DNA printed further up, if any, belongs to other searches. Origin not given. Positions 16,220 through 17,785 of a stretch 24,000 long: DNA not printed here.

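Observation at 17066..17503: Phospho-acceptor His replaced by Gln and degenerate ATP-lid in the DevS-like kinase core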

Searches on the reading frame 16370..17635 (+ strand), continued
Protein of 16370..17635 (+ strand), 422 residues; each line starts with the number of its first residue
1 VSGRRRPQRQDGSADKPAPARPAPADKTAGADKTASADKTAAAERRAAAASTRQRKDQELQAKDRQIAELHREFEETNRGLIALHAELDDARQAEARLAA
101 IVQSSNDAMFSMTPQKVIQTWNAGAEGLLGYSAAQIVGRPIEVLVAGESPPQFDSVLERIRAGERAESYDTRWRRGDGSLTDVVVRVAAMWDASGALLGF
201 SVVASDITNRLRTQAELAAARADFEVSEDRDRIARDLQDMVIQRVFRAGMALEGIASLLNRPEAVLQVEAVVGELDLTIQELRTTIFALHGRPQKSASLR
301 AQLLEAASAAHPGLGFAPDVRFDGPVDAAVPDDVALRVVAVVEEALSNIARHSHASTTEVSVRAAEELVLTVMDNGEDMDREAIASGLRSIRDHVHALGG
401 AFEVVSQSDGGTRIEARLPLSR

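Call 51: predict_structure(alignment_id=A1)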
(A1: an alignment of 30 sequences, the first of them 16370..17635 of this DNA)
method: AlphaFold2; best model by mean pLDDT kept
length: 422 residues; sequences in the alignment: 30
mean_pLDDT: 87.0   pTM: 0.47
mean pLDDT of the five models: 87.0, 85.9, 85.1, 82.8, 81.7
residues with pLDDT >= 90: 287; 70-90: 83; 50-70: 29; < 50: 23
segments of 3 or more residues with pLDDT < 50: 1-3, 10-13, 25-34, 293-295
pLDDT, mean of each block of 10 residues (from residue 1): 53 50 46 51 82 92 94 94 93 84 84 97 96 98 82 93 93 95 96 95 95 94 91 92 93 92 93 92 79 65 94 96 94 90 94 93 96 90 82 91 90 94 66
secondary structure, 60 per line:
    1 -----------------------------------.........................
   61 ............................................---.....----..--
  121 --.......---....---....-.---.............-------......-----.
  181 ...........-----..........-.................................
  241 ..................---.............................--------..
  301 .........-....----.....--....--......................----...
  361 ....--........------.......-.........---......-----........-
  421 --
elements in order: H36-104 E108-112 H123-129 H133-136 H149-161 E169-174 E180-191 E197-206 H208-258 H262-290 H299-309 H311-314 E319-323 H326-329 H332-353 E358-364 E367-374 H381-387 H389-397 E401-406 E412-419
